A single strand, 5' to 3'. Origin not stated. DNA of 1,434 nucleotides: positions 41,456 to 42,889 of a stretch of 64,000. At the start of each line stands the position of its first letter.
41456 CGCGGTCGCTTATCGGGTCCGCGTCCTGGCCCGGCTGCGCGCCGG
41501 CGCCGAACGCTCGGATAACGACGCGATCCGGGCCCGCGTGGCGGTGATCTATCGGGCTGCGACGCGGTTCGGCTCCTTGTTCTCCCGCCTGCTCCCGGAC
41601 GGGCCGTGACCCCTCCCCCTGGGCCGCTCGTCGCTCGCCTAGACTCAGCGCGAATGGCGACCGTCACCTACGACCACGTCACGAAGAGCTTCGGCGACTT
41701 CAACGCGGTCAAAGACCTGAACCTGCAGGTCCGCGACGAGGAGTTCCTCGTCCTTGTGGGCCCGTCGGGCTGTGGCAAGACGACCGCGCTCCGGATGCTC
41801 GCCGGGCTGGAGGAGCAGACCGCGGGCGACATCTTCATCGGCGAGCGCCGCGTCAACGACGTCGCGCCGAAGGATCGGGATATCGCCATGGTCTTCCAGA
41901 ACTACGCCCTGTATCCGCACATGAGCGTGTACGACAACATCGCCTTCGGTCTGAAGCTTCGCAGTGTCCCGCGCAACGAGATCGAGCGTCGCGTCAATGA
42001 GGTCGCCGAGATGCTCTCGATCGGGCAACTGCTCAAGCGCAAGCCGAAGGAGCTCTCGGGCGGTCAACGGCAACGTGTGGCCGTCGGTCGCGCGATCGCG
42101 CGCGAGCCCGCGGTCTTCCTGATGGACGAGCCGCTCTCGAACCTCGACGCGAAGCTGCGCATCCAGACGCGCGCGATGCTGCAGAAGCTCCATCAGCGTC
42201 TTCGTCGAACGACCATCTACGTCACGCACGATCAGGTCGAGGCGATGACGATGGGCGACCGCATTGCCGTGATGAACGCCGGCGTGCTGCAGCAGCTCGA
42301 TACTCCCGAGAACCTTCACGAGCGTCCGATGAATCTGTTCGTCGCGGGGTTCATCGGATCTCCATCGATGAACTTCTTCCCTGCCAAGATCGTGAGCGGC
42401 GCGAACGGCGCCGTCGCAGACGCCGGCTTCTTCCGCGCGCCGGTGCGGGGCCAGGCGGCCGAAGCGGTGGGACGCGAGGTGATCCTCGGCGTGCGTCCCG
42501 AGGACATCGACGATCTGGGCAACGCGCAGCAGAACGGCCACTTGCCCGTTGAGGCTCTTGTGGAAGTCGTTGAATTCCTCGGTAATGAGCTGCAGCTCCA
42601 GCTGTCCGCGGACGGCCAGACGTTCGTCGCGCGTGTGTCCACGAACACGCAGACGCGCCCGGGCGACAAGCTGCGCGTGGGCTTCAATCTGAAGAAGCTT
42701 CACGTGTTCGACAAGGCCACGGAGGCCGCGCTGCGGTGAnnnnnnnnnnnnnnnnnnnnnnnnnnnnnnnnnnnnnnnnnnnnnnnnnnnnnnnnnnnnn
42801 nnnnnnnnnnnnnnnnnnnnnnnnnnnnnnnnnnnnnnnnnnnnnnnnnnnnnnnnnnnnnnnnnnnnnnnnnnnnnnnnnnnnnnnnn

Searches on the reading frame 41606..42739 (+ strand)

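Call 72: search_protein_families(library=ncbifam, proteins=[window:41606-42739:+], max_evalue=0.00001)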
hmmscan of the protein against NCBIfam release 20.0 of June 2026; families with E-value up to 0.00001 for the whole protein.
window:41606-42739:+ (377 aa): 180 families (the best 25 are shown)
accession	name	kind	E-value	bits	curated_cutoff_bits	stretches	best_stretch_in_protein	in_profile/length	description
NF008653.0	PRK11650.1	subfamily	3.9e-141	470.2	432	1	17-374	1-353/357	sn-glycerol-3-phosphate ABC transporter ATP-binding protein UgpC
NF008233.0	PRK11000.1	equivalog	9e-125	416.3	568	1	17-375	1-360/369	maltose/maltodextrin ABC transporter ATP-binding protein MalK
NF040933.2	ABC_arch_GlcV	equivalog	1.2e-101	340.2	450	1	19-368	2-357/357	glucose ABC transporter ATP-binding protein GlcV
TIGR03265.1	PhnT2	equivalog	9.9e-100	334.2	457.7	1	19-368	4-352/353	putative 2-aminoethylphosphonate ABC transporter ATP-binding protein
NF006987.0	PRK09452.1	equivalog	8.2e-97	324.2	482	1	17-304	15-304/378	spermidine/putrescine ABC transporter ATP-binding protein PotA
TIGR01187.1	potA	subfamily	1.2e-92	310.5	355.6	1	50-351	1-308/325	polyamine ABC transporter ATP-binding protein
NF043075.1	MMSYN1_0197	equivalog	6.2e-89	298.3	550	1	22-369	5-340/341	spermidine/putrescine ABC transporter ATP-binding protein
NF008513.0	PRK11432.1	equivalog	7.5e-84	281.6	496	1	20-365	7-344/351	ferric ABC transporter ATP-binding protein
TIGR00968.1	3a0106s01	subfamily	4.4e-81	271.9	342.75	1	23-252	4-233/237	sulfate ABC transporter ATP-binding protein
NF040840.2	tungstate_WtpC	equivalog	6e-81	272.4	440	1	23-335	5-311/347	tungstate ABC transporter ATP-binding protein WtpC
TIGR03258.1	PhnT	equivalog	5.9e-76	255.8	499.15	1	18-360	7-349/359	2-aminoethylphosphonate ABC transport system ATP-binding subunit PhnT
NF008621.0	PRK11607.1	equivalog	1.1e-75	254.8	613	1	23-346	23-348/377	putrescine ABC transporter ATP-binding subunit PotG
NF008105.0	PRK10851.1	equivalog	1.7e-72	244.1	502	1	20-334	3-311/362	sulfate/thiosulfate ABC transporter ATP-binding protein CysA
TIGR01186.1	proV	subfamily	9.7e-64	215.7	326.6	1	30-252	4-232/363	betaine/proline/choline family ABC transporter ATP-binding protein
TIGR03415.1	ABC_choXWV_ATP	equivalog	2.6e-56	191.2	483.75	1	22-251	27-266/382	choline ABC transporter ATP-binding protein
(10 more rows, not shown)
